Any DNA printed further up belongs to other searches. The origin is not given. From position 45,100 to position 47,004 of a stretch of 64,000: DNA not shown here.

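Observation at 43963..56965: Twelve-gene operon fusing MDH, fumarase, HdrBCA, an MvhD/Flx module, soluble FrdAB and a SucE-like permease: predicted Hdr/Flx-coupled (possibly bifurcating) fumarate reduction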

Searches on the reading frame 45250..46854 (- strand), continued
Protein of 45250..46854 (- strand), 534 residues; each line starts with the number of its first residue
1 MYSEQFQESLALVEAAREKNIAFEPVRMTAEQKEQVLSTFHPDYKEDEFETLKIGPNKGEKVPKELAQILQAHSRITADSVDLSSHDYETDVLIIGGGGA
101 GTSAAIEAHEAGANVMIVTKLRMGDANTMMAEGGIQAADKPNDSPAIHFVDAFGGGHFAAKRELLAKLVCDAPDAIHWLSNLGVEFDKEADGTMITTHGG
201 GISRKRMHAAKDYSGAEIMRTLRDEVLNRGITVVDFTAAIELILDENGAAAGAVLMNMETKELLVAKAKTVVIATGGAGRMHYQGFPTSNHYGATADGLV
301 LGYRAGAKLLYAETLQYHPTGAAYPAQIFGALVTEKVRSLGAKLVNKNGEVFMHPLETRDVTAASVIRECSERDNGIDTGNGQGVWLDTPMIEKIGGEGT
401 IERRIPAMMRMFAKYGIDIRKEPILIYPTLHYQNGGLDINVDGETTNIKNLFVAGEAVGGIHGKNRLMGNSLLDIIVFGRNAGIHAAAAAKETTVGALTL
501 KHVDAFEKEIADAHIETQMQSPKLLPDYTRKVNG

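Call 49: predict_structure(alignment_id=A1)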
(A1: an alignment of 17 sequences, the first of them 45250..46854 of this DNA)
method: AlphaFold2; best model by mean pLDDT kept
length: 534 residues; sequences in the alignment: 17
mean_pLDDT: 89.5   pTM: 0.89
mean pLDDT of the five models: 89.5, 89.4, 88.7, 87.5, 87.1
residues with pLDDT >= 90: 329; 70-90: 179; 50-70: 21; < 50: 5
segments of 3 or more residues with pLDDT < 50: 530-534
pLDDT, mean of each block of 10 residues (from residue 1): 77 94 89 92 88 96 93 93 96 97 98 97 87 82 85 82 93 95 90 77 72 88 98 97 97 96 97 88 83 86 95 85 88 81 94 85 93 92 92 93 86 92 92 86 96 92 67 93 98 96 96 94 73 33
secondary structure, 60 per line:
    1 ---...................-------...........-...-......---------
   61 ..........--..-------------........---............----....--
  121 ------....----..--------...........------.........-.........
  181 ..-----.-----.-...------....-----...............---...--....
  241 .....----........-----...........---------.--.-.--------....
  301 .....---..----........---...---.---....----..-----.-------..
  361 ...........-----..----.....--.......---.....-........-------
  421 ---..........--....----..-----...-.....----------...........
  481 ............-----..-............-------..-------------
elements in order: H4-22 H30-40 E49-51 E61-63 H64-70 E88-95 H99-110 E115-118 H127-130 H145-155 H162-170 H172-182 E196-198 E205-208 H214-228 E232-234 E237-245 E250-257 E263-273 H297-305 E315-322 H336-339 H359-371 E383-387 H390-396 H400-404 H406-413 E424-433 E436-439 E451-453 H470-492 H501-512

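Call 51: fold_search(model_id=the predicted structure, library=pdb)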
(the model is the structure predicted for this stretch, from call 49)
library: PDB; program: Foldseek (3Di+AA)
matches with E <= 10: 1985; with E <= 0.001: 1381
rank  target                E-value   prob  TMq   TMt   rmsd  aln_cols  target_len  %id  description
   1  1kf6_A                1.8e-34  1.00  0.72  0.67   3.4       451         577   32  E. coli Quinol-Fumarate Reductase with Bound Inhibitor HQNO (released 2002-03-13)
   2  5vpn_E                1.3e-33  1.00  0.71  0.65   3.6       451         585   31  E. coli Quinol fumarate reductase FrdA E245Q mutation (released 2017-06-21)
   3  5vpn_A                3.2e-33  1.00  0.71  0.66   3.4       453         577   31  E. coli Quinol fumarate reductase FrdA E245Q mutation (released 2017-06-21)
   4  6awf_A                4.2e-33  1.00  0.70  0.65   3.6       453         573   31  Escherichia coli quinol:fumarate reductase crystallized without dicarboxylate (released 2017-12-06)
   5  1d4c_A                6.6e-33  1.00  0.62  0.59  14.2       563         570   27  CRYSTAL STRUCTURE OF THE UNCOMPLEXED FORM OF THE FLAVOCYTOCHROME C FUMARATE REDUCTASE OF SHEWANELLA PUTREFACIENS STRAI (released 1999-12-01)
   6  1ksu_A                2.7e-32  1.00  0.60  0.57   9.3       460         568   30  Crystal Structure of His505Tyr Mutant Flavocytochrome c3 from Shewanella frigidimarina (released 2002-08-14)
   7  1e39                  3.0e-32  1.00  0.60  0.57   9.3       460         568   30  Flavocytochrome C3 from Shewanella frigidimarina histidine 365 mutated to alanine (released 2000-09-18)
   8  1d4c_B                4.2e-32  1.00  0.63  0.60  10.1       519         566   29  CRYSTAL STRUCTURE OF THE UNCOMPLEXED FORM OF THE FLAVOCYTOCHROME C FUMARATE REDUCTASE OF SHEWANELLA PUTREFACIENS STRAI (released 1999-12-01)
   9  8dyd_A                4.5e-32  1.00  0.66  0.58   4.3       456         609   31  Crystal structure of human SDHA-SDHAF2-SDHAF4 assembly intermediate (released 2024-01-10)
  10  1jrz_A                4.7e-32  1.00  0.61  0.57   9.3       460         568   30  Crystal structure of Arg402Tyr mutant flavocytochrome c3 from Shewanella frigidimarina (released 2001-11-02)
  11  1kss                  6.3e-32  1.00  0.61  0.57   9.3       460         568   30  Crystal Structure of His505Ala Mutant Flavocytochrome c3 from Shewanella frigidimarina (released 2002-08-14)
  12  6vax_A                7.1e-32  1.00  0.68  0.60   4.2       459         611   30  Crystal structure of human SDHA-SDHAF2 assembly intermediate (released 2020-08-26)
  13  1m64_A                7.1e-32  1.00  0.61  0.58   9.3       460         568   30  Crystal structure of Q363F mutant flavocytochrome c3 (released 2002-11-06)
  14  1nek_A                8.8e-32  1.00  0.70  0.64   3.1       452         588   31  Complex II (Succinate Dehydrogenase) From E. Coli with ubiquinone bound (released 2003-02-25)
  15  1qjd                  1.0e-31  1.00  0.61  0.57   9.3       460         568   30  Flavocytochrome C3 from Shewanella frigidimarina (released 1999-11-21)
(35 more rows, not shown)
